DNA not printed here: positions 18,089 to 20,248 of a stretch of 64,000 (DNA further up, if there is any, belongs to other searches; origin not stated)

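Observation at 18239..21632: Phage-encoded GT41 (OGT-like) glycosyltransferase next to a sugar C-methyltransferase-like enzyme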

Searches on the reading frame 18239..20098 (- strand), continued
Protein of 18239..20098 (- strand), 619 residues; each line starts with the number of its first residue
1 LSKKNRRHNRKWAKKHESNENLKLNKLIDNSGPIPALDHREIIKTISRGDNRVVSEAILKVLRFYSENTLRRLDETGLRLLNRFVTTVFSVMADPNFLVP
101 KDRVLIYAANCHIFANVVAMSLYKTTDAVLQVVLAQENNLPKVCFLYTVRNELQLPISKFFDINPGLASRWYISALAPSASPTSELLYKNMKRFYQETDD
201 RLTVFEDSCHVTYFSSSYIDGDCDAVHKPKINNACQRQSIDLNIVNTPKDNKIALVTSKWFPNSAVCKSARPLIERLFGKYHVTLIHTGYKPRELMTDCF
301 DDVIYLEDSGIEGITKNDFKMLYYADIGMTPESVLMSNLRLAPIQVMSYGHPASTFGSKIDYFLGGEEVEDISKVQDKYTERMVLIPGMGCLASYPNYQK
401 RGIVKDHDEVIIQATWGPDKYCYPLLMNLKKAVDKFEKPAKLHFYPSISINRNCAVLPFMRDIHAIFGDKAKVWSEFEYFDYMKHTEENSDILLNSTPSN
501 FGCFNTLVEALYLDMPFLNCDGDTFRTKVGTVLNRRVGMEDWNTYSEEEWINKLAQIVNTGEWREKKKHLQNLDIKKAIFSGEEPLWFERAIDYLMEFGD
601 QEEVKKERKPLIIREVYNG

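Call 45: fold_search(model_id=the predicted structure, library=pdb)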
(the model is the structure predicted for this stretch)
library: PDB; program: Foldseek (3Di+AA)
matches with E <= 10: 992; with E <= 0.001: 140
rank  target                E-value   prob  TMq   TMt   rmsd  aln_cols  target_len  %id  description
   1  8p0o_A                9.0e-30  1.00  0.75  0.75   5.2       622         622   18  Crystal structure of AaNGT complexed to UDP-Gal (released 2023-09-06)
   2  8p0o_B                1.9e-29  1.00  0.74  0.74   5.6       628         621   18  Crystal structure of AaNGT complexed to UDP-Gal (released 2023-09-06)
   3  8p0q_A                6.2e-29  1.00  0.75  0.75   4.6       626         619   17  Crystal structure of AaNGT complexed to UDP and a peptide (released 2023-09-06)
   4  8j30_A                6.6e-29  1.00  0.76  0.77   4.4       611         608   17  Crystal structure of ApNGT with Q469A and M218A mutations in complex with UDP-GLC (released 2023-08-16)
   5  8p0q_B                1.2e-28  1.00  0.77  0.77   4.2       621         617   18  Crystal structure of AaNGT complexed to UDP and a peptide (released 2023-09-06)
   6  3q3i_B                1.4e-28  1.00  0.75  0.78   4.5       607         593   18  Crystal structure of the Actinobacillus pleuropneumoniae HMW1C glycosyltransferase in the presence of peptide N1131 (released 2011-08-24)
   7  3q3h_B                2.9e-28  1.00  0.74  0.77   4.8       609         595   17  Crystal structure of the Actinobacillus pleuropneumoniae HMW1C glycosyltransferase in complex with UDP-GLC (released 2011-08-24)
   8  3q3e_A                3.0e-28  1.00  0.76  0.76   4.1       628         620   16  Crystal structure of the Actinobacillus pleuropneumoniae HMW1C glycosyltransferase (released 2011-08-24)
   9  8j30_B                3.4e-28  1.00  0.75  0.78   4.4       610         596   18  Crystal structure of ApNGT with Q469A and M218A mutations in complex with UDP-GLC (released 2023-08-16)
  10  3q3e_B                1.2e-27  1.00  0.75  0.78   4.5       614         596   17  Crystal structure of the Actinobacillus pleuropneumoniae HMW1C glycosyltransferase (released 2011-08-24)
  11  8dti_A                1.5e-19  1.00  0.55  0.54  11.8       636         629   13  Cryo-EM structure of Arabidopsis SPY in complex with GDP-fucose (released 2023-03-08)
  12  5djs_A                1.5e-18  1.00  0.53  0.62   9.5       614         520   13  Thermobaculum terrenum O-GlcNAc transferase mutant - K341M (released 2015-10-28)
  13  8dth_B                2.0e-18  1.00  0.51  0.46  12.9       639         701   12  Cryo-EM structure of Arabidopsis SPY alternative conformation 2 (released 2023-03-08)
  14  8dth_A                2.5e-18  1.00  0.48  0.42  15.7       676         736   11  Cryo-EM structure of Arabidopsis SPY alternative conformation 2 (released 2023-03-08)
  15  7y4i_A                2.9e-18  1.00  0.52  0.40  14.8       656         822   13  Crystal structure of SPINDLY in complex with GDP (released 2022-12-07)
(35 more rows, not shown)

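Call 54: search_solved_structures(query=A2, max_evalue=0.001, show_alignments=2)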
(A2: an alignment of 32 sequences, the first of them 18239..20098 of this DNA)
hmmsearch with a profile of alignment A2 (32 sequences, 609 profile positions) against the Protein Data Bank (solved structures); distinct sequences matched with E-value up to 0.001: 23.
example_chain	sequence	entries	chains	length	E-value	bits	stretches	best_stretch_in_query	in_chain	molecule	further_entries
3q3e_A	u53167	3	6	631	8.5e-85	288.7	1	28-575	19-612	HMW1C-like glycosyltransferase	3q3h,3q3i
8j30_A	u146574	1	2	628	1.2e-83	284.9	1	29-576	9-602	UDP-glucose:protein N-beta-glucosyltransferase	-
8p0o_A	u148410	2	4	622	1.4e-83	284.7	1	31-577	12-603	Adhesin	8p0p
8p0q_A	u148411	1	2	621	1.4e-83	284.7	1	31-577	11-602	Adhesin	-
7y4i_A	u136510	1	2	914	3.3e-20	75.4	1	334-565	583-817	Probable UDP-N-acetylglucosamine--peptide N-acetylglucosaminyltransferase SPINDLY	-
2vsn_A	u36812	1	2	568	3.8e-20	75.2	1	333-591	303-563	XCOGT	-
2jlb_A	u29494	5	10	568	3.8e-20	75.2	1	333-591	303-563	XCC0866 | XCOGT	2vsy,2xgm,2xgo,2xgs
8dtf_A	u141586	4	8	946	5e-20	74.8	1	334-565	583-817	Probable UDP-N-acetylglucosamine--peptide N-acetylglucosaminyltransferase SPINDLY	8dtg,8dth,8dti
5djs_A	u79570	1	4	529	2.1e-18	69.4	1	461-563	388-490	Tetratricopeptide TPR_2 repeat protein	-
5a01_A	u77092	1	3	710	3.8e-18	68.6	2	474-574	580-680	O-GLYCOSYLTRANSFERASE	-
5npr_A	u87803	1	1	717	1.5e-17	66.6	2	413-576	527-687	UDP-N-acetylglucosamine--peptide N-acetylglucosaminyltransferase 110 kDa subunit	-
5nps_A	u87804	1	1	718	1.5e-17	66.6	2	413-576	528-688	UDP-N-acetylglucosamine--peptide N-acetylglucosaminyltransferase 110 kDa subunit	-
5hgv_A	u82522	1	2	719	1.5e-17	66.6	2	413-576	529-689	UDP-N-acetylglucosamine--peptide N-acetylglucosaminyltransferase 110 kDa subunit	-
6tka_AAA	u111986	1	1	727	1.5e-17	66.6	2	413-576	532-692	UDP-N-acetylglucosamine--peptide N-acetylglucosaminyltransferase 110 kDa subunit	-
8cm9_A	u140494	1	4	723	1.5e-17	66.6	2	413-576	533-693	UDP-N-acetylglucosamine--peptide N-acetylglucosaminyltransferase 110 kDa subunit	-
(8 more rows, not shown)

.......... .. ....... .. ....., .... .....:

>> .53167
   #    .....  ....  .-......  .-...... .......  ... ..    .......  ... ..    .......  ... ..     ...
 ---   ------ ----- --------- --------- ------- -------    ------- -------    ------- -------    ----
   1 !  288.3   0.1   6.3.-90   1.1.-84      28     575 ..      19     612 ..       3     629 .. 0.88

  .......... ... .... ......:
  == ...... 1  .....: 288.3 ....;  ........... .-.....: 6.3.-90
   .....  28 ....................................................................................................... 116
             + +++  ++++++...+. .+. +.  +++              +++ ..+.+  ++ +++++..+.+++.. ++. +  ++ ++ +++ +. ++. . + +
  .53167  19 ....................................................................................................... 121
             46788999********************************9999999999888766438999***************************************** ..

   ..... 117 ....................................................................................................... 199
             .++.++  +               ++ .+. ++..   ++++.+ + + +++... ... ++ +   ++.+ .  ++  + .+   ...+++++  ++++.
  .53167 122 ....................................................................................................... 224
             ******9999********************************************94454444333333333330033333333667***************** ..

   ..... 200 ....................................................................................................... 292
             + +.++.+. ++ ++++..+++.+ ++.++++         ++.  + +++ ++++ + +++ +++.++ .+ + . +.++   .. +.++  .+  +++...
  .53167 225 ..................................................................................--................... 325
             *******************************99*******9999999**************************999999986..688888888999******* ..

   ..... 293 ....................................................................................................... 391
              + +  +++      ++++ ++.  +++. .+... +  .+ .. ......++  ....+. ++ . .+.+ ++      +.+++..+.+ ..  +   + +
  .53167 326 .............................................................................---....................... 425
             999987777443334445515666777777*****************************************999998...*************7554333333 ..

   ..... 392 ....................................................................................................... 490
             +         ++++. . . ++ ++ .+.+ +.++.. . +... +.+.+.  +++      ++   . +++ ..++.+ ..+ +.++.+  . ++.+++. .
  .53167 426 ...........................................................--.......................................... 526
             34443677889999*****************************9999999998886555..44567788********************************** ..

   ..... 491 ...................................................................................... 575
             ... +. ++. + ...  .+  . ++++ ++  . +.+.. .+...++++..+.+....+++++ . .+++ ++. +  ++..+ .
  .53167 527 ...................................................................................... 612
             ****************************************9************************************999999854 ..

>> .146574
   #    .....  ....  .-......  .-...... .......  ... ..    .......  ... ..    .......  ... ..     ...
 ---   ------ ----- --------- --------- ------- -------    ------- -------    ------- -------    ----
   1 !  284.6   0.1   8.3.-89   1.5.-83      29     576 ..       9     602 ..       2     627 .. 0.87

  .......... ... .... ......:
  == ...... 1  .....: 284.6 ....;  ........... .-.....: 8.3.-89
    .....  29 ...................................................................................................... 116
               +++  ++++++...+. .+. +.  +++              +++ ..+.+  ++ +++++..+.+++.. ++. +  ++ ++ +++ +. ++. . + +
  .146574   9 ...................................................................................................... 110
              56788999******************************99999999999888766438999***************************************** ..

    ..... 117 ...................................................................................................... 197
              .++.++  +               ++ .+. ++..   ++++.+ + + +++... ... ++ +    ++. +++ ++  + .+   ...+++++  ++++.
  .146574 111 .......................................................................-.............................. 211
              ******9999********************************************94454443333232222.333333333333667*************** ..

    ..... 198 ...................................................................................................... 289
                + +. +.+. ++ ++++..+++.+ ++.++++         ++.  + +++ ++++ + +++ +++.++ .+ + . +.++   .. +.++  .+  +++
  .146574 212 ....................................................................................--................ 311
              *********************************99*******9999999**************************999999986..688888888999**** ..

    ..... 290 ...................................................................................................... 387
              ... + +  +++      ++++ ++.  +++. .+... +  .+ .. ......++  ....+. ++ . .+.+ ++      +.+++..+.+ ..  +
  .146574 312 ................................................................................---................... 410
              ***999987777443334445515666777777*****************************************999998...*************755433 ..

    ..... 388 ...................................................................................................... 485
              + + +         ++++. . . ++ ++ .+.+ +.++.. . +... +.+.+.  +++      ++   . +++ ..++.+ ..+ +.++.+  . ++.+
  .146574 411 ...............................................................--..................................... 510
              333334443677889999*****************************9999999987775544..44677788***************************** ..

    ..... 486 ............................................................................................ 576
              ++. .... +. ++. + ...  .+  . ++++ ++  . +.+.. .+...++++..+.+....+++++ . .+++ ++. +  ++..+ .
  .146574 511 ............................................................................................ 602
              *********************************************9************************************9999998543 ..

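Call 78: find_encoding_contigs(protein=P0002, flank=6000, max_places=2)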
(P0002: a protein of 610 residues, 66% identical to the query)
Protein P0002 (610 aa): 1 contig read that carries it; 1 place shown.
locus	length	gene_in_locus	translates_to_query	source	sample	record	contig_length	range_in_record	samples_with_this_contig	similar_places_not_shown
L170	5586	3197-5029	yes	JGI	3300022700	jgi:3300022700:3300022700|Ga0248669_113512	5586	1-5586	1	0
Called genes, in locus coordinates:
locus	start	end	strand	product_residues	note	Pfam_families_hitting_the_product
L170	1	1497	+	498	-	?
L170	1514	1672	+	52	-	-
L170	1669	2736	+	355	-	PF13489:Methyltransf_23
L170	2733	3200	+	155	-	PF00383:dCMP_cyt_deam_1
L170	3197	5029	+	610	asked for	-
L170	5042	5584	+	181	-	?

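Call 79: find_encoding_contigs(protein=P0003, flank=6000, max_places=2)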
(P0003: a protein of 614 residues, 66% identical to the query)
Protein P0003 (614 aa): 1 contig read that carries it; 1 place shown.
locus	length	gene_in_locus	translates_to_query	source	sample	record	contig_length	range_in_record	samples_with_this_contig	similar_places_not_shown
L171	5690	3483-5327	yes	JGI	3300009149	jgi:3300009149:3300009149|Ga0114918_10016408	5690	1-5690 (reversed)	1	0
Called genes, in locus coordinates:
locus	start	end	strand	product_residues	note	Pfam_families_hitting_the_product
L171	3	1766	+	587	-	?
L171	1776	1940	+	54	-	-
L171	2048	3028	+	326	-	PF13489:Methyltransf_23, PF08484:Methyltransf_14 (weak)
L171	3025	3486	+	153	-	PF00383:dCMP_cyt_deam_1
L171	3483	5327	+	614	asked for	-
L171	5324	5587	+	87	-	-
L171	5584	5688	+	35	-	?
